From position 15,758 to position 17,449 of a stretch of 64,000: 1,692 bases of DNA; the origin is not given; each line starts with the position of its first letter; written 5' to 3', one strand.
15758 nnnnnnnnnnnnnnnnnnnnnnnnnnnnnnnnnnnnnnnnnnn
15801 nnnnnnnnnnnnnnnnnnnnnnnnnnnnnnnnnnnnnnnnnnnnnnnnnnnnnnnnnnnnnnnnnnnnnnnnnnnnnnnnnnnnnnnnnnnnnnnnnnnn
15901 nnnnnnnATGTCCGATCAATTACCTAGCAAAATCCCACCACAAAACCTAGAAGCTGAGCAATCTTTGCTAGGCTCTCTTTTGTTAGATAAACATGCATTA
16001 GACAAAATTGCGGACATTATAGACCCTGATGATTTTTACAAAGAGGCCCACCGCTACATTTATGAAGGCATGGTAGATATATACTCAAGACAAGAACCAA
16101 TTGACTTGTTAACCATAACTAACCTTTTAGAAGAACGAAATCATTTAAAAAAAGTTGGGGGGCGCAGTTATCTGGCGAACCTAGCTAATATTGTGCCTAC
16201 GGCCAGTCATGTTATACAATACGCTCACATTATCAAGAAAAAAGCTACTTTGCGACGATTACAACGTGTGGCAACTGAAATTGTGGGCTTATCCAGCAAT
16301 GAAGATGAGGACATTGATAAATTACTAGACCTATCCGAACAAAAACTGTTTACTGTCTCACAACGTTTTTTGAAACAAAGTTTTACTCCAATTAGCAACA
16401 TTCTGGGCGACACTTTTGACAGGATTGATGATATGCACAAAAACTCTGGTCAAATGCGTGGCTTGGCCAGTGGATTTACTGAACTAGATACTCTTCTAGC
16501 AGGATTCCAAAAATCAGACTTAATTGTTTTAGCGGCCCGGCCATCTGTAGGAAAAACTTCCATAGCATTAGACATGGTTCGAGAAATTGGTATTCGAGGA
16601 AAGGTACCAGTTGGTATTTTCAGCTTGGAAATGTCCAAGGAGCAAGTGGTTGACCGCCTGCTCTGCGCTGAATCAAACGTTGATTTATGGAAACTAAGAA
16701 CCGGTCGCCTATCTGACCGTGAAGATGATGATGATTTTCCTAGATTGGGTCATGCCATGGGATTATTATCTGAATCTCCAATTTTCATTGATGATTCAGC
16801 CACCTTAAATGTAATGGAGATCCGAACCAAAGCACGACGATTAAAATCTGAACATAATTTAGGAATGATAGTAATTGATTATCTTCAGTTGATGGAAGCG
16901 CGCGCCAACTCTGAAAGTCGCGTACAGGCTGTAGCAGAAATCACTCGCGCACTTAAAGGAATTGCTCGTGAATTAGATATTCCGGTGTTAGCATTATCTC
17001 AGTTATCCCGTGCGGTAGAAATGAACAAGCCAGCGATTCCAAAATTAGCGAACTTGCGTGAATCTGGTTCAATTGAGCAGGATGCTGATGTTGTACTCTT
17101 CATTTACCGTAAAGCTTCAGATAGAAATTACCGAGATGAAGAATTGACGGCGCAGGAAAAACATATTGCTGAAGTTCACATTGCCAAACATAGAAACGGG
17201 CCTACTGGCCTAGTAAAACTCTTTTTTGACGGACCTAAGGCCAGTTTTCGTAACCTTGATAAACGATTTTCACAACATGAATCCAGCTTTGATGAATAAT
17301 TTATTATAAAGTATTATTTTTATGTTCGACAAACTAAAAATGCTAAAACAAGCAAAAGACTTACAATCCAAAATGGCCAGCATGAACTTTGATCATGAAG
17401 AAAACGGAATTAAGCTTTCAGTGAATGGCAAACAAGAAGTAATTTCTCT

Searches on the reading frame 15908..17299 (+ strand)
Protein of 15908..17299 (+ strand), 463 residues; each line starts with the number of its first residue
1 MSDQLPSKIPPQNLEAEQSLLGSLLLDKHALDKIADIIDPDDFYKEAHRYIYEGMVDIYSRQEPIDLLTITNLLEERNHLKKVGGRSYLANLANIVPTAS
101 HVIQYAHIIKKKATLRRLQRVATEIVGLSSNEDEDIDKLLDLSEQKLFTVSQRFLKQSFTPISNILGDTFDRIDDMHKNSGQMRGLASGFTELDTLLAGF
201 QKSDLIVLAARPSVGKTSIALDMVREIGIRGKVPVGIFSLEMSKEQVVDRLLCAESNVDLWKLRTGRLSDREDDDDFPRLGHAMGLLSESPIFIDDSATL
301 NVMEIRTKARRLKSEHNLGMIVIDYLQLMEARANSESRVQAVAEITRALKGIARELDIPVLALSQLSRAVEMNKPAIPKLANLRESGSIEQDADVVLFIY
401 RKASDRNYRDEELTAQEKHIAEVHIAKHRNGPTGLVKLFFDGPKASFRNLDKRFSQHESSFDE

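Call 11: find_related_loci(query=window:15908-17299:+, collection=genome_contigs, flank=4000)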
Query window:15908-17299:+ (463 aa) in genome_contigs; peptide patterns used: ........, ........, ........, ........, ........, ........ (x = any residue, [..] = any of these).
95 stretches matched a pattern; 41 encode a relative of the query (tblastn E <= 1e-3); 41 distinct loci.
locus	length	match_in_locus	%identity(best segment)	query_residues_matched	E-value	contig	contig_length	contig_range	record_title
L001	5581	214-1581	78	1-456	0e+0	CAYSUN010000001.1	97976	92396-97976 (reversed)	MAG TPA_asm: uncultured Gammaproteobacteria bacterium isolate SRP178699_co2_536 genome assembly, contig: NODE_31_length_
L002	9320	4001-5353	76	7-457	0e+0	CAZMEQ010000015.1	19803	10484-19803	MAG TPA_asm: uncultured Gammaproteobacteria bacterium isolate binchicken_co154_115 genome assembly, contig: NODE_4561_le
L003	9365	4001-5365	75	9-463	0e+0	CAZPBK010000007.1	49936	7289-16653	MAG TPA_asm: uncultured Gammaproteobacteria bacterium isolate binchicken_co13_472 genome assembly, contig: NODE_644_leng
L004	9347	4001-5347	79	7-455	0e+0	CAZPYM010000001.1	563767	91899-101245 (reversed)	MAG TPA_asm: uncultured Gammaproteobacteria bacterium isolate SRP178699_co1_170 genome assembly, contig: NODE_1_length_5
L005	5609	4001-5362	68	1-454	0e+0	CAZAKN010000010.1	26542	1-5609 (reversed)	MAG TPA_asm: uncultured Gammaproteobacteria bacterium isolate SRP141376_co4_205 genome assembly, contig: NODE_3302_lengt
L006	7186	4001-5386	66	1-461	0e+0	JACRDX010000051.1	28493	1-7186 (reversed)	MAG: Candidatus Falkowbacteria bacterium isolate NC_groundwater_1684_Pr3_B-0.1um_41_9 SR-2_scaffold_141_2916430, whole g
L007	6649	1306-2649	66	6-455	0e+0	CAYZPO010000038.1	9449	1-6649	MAG TPA_asm: uncultured Gammaproteobacteria bacterium isolate SRP167671_co1_156 genome assembly, contig: NODE_8625_lengt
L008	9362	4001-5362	65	1-457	0e+0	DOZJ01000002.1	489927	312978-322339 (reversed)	MAG TPA_asm: Candidatus Falkowbacteria bacterium isolate UBA11705 contig_1667, whole genome shotgun sequence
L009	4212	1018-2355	67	5-453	0e+0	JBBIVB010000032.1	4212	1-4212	MAG: Candidatus Veblenbacteria bacterium isolate PBS170224_bin_67 NODE_3258_length_4212_cov_4.962232, whole genome shotg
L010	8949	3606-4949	65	6-455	0e+0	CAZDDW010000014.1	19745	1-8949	MAG TPA_asm: uncultured Gammaproteobacteria bacterium isolate SRP200020_co1_303 genome assembly, contig: NODE_3644_lengt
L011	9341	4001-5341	73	6-452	0e+0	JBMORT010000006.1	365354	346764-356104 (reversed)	MAG: Patescibacteria group bacterium isolate Betzabe_MAG187 MAG187_6, whole genome shotgun sequence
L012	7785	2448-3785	66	8-453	0e+0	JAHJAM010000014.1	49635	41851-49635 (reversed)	MAG: Patescibacteria group bacterium isolate Modern_marine.mb.212 Modern_marine.mb.212_k141_1160888, whole genome shotgu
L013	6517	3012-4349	65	8-455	0e+0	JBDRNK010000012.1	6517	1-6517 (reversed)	MAG: Candidatus Uhrbacteria bacterium isolate MEGAHIT-group-1.884 k141_1840681, whole genome shotgun sequence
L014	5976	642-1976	66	5-452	0e+0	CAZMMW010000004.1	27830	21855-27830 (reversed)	MAG TPA_asm: uncultured Gammaproteobacteria bacterium isolate SRP257756_co1_229 genome assembly, contig: NODE_1193_lengt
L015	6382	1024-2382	65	2-453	0e+0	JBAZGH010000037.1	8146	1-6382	MAG: Patescibacteria group bacterium isolate SO_2017_LW3_40 NODE_29247_length_8146_cov_1.298167_LW162_2017, whole genome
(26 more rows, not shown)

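Call 66: find_homologous_proteins(query=window:15908-17299:+, max_evalue=1e-150)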
Query window:15908-17299:+ (463 aa): 5660 proteins with E <= 1e-150 among 8000 candidates; the best 120 are listed.
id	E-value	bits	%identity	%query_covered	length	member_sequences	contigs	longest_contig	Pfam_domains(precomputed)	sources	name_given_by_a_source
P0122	1.3e-297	1005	100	100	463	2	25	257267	PF03796.22,PF00772.27,PF13481.13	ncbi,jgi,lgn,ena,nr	ncbi:replicative DNA helicase [Candidatus Falkowbacteria bacterium]|jgi:replicative DNA helicase|nr:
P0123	1.1e-240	817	78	98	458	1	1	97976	PF03796.22,PF00772.27,PF13481.13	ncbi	-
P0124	1.4e-240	817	78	98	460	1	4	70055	PF03796.22,PF00772.27,PF13481.13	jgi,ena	jgi:replicative DNA helicase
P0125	1.1e-237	807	79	97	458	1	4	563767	PF03796.22,PF00772.27,PF13481.13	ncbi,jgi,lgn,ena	-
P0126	1.6e-236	803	77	99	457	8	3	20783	PF03796.22,PF00772.27,PF13481.13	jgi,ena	-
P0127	1.7e-235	800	77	100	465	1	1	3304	PF03796.22,PF00772.27,PF13481.13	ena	-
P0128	2.2e-234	796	77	98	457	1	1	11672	PF03796.22,PF00772.27,PF13481.13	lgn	-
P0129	4.0e-234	796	78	97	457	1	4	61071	PF03796.22,PF00772.27,PF13481.13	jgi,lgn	-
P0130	1.2e-233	794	79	96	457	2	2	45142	PF03796.22,PF00772.27,PF13481.13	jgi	jgi:replicative DNA helicase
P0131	1.3e-233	794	75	98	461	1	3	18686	PF03796.22,PF00772.27,PF13481.13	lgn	-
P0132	1.3e-233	794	76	99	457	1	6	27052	PF03796.22,PF00772.27,PF13481.13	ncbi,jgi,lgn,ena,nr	ncbi:MAG: Primary replicative DNA helicase [Parcubacteria group bacterium GW2011_GWC2_39_14]|nr:MAG:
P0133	1.5e-233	794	75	99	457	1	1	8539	PF03796.22,PF00772.27,PF13481.13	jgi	-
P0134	2.4e-233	793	76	98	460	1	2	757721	PF03796.22,PF00772.27,PF13481.13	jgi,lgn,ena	jgi:replicative DNA helicase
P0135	2.9e-233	793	78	97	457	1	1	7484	PF03796.22,PF00772.27,PF13481.13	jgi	-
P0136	6.1e-233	792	77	97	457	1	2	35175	PF03796.22,PF00772.27,PF13481.13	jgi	jgi:replicative DNA helicase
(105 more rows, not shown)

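Call 67: find_encoding_contigs(protein=P0127, flank=2500, max_places=3)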
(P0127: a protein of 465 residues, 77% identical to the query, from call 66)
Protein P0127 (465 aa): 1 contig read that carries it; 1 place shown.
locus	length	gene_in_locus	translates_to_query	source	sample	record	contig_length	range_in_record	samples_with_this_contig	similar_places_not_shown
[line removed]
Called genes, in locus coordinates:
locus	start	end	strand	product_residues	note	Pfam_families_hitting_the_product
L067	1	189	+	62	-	?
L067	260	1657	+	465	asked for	PF00772:DnaB, PF13481:AAA_25, PF03796:DnaB_C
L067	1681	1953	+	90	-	PF02575:YbaB_DNA_bd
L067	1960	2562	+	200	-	PF21176:RecR_HhH, PF01751:Toprim (weak), PF13662:Toprim_4, PF21175:RecR_C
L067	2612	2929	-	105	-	PF00829:Ribosomal_L21p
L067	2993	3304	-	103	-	?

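Call 68: find_encoding_contigs(protein=P0130, flank=2500, max_places=3)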
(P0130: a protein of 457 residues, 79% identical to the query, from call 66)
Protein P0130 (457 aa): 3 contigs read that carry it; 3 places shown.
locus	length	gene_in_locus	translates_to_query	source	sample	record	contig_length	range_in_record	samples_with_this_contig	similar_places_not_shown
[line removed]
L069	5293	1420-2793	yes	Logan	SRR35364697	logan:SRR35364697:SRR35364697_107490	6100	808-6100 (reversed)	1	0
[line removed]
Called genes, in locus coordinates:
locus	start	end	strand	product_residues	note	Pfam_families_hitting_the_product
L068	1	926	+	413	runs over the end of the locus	PF00464:SHMT, PF01212:Beta_elim_lyase (weak), PF00155:Aminotran_1_2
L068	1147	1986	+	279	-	PF00763:THF_DHG_CYH, PF02882:THF_DHG_CYH_C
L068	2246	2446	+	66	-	-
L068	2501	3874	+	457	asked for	PF00772:DnaB, PF03796:DnaB_C, PF13481:AAA_25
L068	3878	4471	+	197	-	PF21176:RecR_HhH, PF01751:Toprim, PF13662:Toprim_4, PF21175:RecR_C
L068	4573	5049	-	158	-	-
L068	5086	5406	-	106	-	PF00829:Ribosomal_L21p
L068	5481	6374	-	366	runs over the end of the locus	PF00953:Glycos_transf_4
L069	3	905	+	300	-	?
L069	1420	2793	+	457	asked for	PF00772:DnaB, PF03796:DnaB_C, PF13481:AAA_25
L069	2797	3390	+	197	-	PF21176:RecR_HhH, PF01751:Toprim, PF13662:Toprim_4, PF21175:RecR_C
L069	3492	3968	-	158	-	-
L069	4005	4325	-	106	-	PF00829:Ribosomal_L21p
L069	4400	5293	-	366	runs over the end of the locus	PF00953:Glycos_transf_4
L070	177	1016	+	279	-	PF00763:THF_DHG_CYH, PF02882:THF_DHG_CYH_C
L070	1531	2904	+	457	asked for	PF00772:DnaB, PF03796:DnaB_C, PF13481:AAA_25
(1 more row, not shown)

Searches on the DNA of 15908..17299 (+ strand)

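Call 15: search_rna_families(sources=[L004, L001, L002, L003, L005, L011], threshold=gathering)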
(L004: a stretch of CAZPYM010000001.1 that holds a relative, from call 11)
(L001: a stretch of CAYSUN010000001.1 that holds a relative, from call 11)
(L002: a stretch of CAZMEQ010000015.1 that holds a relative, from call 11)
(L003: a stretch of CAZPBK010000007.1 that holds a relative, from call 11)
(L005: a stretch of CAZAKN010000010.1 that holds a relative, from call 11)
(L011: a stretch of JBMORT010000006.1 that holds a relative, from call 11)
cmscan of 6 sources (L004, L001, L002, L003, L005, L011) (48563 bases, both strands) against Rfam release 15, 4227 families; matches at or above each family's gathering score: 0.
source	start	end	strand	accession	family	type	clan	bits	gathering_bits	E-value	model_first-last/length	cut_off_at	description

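Call 60: search_rna_families(sources=[L006, L007, L008, L009, L010, L012, L013, L014, L015, L016, L017, L018, L019, L020, L021, L022, L023, L024], threshold=gathering)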
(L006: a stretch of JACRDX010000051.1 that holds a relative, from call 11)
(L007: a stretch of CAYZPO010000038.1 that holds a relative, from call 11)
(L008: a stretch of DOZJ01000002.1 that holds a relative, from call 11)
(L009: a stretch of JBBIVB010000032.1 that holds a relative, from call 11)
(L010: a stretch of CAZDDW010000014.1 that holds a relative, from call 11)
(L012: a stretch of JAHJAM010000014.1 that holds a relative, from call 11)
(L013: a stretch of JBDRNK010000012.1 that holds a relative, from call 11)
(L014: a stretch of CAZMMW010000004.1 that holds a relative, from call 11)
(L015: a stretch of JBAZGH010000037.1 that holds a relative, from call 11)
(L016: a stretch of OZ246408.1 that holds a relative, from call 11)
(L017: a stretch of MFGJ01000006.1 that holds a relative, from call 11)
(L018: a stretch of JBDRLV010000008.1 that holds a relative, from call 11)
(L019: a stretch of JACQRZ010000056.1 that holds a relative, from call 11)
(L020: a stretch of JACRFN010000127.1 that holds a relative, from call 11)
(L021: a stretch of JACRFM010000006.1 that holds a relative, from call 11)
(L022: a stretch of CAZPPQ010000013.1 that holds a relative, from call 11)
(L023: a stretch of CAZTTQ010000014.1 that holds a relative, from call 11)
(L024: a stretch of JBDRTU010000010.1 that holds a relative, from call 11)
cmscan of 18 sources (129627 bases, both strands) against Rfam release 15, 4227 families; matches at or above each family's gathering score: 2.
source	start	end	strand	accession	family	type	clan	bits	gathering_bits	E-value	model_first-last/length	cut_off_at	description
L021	91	162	+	RF00005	tRNA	Gene; tRNA;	CL00001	75.9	29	1.5e-14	1-71/71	no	tRNA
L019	3805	3878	-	RF00005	tRNA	Gene; tRNA;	CL00001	70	29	6.4e-13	1-71/71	no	tRNA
